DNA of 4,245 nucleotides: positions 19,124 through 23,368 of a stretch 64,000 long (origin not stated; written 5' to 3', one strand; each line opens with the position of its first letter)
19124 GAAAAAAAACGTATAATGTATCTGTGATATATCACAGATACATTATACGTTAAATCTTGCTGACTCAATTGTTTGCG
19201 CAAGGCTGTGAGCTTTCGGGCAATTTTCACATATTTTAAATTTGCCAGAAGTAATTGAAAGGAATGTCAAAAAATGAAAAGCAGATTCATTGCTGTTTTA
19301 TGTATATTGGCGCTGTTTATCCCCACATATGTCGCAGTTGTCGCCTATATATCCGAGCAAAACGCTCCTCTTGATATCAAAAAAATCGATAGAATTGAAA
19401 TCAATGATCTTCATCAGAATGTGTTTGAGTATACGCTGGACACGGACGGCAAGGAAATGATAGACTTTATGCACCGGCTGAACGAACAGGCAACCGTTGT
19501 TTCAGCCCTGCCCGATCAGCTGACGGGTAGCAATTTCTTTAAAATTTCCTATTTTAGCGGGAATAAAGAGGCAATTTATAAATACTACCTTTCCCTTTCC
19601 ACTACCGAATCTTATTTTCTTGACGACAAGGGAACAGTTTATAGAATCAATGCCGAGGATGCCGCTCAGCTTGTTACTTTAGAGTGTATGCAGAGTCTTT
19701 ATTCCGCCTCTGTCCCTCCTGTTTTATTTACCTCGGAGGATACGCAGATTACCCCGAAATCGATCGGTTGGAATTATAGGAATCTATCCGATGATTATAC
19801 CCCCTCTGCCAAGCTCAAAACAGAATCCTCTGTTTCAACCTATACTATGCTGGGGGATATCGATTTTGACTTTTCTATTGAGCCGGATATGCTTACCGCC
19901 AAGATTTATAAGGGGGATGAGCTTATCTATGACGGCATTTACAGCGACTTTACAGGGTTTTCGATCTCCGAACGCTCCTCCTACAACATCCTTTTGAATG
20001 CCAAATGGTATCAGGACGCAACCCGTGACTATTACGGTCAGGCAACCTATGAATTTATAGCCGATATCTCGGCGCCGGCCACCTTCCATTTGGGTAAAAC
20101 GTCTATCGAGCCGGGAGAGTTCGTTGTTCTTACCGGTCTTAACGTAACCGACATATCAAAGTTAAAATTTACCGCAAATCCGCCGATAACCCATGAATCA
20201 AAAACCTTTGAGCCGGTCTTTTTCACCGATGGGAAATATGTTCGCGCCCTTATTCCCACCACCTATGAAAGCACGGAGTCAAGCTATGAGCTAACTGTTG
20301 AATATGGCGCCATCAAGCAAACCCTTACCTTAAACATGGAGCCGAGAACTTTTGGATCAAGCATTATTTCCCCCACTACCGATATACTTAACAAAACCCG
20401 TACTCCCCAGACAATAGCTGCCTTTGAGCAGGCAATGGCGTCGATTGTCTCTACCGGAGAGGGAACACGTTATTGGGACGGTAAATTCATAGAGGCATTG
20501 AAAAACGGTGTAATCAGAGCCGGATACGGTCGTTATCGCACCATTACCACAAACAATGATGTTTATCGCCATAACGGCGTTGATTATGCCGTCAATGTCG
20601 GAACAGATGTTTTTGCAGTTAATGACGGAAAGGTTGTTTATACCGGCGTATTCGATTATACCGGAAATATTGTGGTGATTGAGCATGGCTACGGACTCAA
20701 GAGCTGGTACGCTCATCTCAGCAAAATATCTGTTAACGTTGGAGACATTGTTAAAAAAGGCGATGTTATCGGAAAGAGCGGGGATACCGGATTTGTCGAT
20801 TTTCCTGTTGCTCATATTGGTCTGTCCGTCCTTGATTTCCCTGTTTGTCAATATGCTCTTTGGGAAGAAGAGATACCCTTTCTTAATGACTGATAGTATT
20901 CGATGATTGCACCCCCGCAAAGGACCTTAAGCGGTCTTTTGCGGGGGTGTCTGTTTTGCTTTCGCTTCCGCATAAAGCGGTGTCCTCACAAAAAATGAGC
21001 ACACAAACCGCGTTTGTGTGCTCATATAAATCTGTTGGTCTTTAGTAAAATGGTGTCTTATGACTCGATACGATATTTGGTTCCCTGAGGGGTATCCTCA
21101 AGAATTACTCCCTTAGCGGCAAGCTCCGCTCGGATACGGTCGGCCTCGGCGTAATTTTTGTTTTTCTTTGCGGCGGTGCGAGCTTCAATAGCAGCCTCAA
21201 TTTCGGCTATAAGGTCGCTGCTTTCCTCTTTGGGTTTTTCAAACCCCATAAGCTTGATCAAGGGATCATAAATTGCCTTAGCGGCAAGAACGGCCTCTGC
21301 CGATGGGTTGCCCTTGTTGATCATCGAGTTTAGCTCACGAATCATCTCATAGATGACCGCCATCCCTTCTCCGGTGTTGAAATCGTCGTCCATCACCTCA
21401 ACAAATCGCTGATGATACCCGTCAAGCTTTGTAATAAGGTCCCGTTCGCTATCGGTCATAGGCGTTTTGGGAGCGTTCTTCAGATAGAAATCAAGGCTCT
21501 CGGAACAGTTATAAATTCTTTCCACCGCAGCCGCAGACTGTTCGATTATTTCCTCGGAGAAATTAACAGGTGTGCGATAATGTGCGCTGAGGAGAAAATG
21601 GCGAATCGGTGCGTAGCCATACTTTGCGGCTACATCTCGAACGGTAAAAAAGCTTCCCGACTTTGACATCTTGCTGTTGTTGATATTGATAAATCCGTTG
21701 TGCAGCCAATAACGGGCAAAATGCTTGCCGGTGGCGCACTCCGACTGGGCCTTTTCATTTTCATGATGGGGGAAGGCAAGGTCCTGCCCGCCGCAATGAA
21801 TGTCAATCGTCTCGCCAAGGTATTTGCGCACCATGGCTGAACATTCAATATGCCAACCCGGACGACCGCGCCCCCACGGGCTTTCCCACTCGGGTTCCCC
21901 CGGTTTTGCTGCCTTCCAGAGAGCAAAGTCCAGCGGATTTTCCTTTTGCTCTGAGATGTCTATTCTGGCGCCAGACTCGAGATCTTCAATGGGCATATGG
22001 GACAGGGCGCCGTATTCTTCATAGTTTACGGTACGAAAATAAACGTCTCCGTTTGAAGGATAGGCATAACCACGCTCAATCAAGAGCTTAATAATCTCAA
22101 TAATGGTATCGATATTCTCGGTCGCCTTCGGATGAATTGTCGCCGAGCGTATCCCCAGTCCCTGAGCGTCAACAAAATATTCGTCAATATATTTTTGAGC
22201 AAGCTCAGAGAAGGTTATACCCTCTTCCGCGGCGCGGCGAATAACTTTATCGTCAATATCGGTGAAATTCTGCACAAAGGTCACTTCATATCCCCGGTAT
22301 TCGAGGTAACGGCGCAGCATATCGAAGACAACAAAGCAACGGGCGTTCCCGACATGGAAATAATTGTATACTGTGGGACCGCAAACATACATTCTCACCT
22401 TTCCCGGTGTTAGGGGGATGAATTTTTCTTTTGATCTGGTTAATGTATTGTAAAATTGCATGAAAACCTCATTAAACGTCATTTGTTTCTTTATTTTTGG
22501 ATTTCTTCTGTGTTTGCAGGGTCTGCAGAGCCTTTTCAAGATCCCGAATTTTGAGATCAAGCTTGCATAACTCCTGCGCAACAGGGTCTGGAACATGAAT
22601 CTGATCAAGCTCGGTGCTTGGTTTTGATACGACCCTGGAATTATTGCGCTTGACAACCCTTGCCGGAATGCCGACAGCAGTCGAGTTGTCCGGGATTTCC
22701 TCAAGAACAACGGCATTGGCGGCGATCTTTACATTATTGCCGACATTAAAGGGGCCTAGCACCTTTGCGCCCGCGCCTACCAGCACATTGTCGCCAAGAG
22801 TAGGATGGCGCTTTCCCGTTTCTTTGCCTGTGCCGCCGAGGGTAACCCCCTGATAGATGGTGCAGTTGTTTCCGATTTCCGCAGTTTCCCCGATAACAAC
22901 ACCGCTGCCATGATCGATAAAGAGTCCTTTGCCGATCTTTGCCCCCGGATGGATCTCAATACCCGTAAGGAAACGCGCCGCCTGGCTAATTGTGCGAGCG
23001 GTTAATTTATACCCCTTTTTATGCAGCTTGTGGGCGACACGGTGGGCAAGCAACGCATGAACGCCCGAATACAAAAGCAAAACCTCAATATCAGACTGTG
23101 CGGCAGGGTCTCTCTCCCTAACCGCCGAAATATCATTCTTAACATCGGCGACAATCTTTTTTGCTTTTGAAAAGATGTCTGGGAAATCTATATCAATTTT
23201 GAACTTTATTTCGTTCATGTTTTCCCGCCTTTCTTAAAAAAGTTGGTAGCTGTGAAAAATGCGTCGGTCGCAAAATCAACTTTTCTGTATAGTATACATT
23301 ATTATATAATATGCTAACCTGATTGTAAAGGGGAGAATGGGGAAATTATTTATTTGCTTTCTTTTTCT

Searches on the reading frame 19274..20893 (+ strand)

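Call 19: search_protein_families(library=ncbifam, proteins=[window:19274-20893:+], max_evalue=0.00001)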
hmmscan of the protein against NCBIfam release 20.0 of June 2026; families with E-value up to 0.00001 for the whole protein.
window:19274-20893:+ (539 aa): 12 families
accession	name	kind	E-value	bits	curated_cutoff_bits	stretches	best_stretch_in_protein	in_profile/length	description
NF052530.1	Heli_ShapePgp3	exception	2.5e-31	108.8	300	1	321-519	56-253/270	peptidoglycan metallopeptidase Pgp3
NF053825.1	PdgNdpepShyA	equivalog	6.1e-21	74.6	700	1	422-524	285-387/425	peptidoglycan DD-endopeptidase ShyA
NF008652.0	PRK11649.1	equivalog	7.4e-18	64.4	341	1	420-515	300-395/439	murein DD-endopeptidase MepM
NF052529.1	PG_M23_Pgp6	exception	5.7e-16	58.2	600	1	402-519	301-421/452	peptidoglycan metallopeptidase Pgp6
NF053824.1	PdgNdpepShyC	equivalog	1.1e-13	50.9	700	1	429-514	292-377/429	peptidoglycan DD-endopeptidase ShyC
NF050804.1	CellDivDipMCaul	equivalog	1.2e-12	47.5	900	1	427-515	522-611/634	cell division endopeptidase DipM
NF047755.1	LIC_10271_M23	exception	1.9e-10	40.8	180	1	431-501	115-185/207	LIC_10271 family cell wall hydrolase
NF052336.1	PdgHdaseHSB100310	equivalog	9.9e-10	38.3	500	1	427-509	51-133/316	peptidoglycan hydrolase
NF041208.1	celldiv_DipM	equivalog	3e-09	36.6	740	1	433-515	319-402/419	cell division endopeptidase DipM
NF053738.1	S2SprSpoIIQBc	equivalog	3.8e-09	36.5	250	1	425-508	114-199/232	stage II sporulation protein SpoIIQ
NF040883.1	amid_act_ActS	equivalog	7.7e-09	35.2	375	1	434-506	137-210/242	amidase activator ActS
NF008644.1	PRK11637.1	equivalog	7.1e-08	31.8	270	1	431-506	284-359/385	murein hydrolase activator EnvC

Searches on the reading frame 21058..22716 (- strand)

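Call 19: search_protein_families(library=ncbifam, proteins=[window:21058-22716:-], max_evalue=0.00001)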
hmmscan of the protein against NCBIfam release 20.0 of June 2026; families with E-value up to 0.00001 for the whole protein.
window:21058-22716:- (552 aa): 10 families
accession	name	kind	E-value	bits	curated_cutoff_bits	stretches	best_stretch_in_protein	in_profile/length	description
TIGR00435.1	cysS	equivalog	1e-169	565.5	340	1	86-549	1-464/466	cysteine--tRNA ligase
NF011108.0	PRK14536.1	equivalog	6.5e-116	388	780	1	86-549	3-488/490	cysteine--tRNA ligase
NF011107.0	PRK14534.1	equivalog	5e-77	259.9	744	1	86-548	3-478/481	cysteine--tRNA ligase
TIGR03447.1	mycothiol_MshC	equivalog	5.4e-75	252.7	485.1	1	83-400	15-341/411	cysteine--1-D-myo-inosityl 2-amino-2-deoxy-alpha-D-glucopyranoside ligase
TIGR00398.1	metG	equivalog_domain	3.2e-13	49.3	336.35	1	118-227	12-122/530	methionine--tRNA ligase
NF008957.0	PRK12300.1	subfamily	1.1e-11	43.5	677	1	335-478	612-754/946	leucine--tRNA ligase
NF008900.0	PRK12267.1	equivalog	6.8e-11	41.4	598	0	108-221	5-121/648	methionine--tRNA ligase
TIGR00395.1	leuS_arch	equivalog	4.2e-08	31.7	648.5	1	338-490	609-761/938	leucine--tRNA ligase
NF001100.0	PRK00133.1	equivalog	3.9e-07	29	587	0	117-221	17-122/676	methionine--tRNA ligase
NF009687.0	PRK13208.1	equivalog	9.3e-06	24.1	738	0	343-436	528-625/801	valine--tRNA ligase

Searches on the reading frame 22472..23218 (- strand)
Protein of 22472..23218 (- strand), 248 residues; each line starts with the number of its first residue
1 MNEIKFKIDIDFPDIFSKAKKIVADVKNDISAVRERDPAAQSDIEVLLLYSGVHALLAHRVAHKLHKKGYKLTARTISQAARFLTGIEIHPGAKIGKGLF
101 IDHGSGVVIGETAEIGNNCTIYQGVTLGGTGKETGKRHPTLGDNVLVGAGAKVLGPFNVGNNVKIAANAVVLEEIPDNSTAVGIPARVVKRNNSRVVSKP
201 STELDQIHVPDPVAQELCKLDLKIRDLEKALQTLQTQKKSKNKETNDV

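Call 59: search_protein_families(library=pfam, proteins=[window:22472-23218:-], max_evalue=1e-8)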
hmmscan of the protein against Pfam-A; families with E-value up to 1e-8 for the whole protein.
window:22472-23218:- (248 aa): 1 family
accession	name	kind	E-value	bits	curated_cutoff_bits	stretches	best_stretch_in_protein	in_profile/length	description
PF00132.30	Hexapep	-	2e-14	53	27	0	138-171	1-34/36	Bacterial transferase hexapeptide (six repeats)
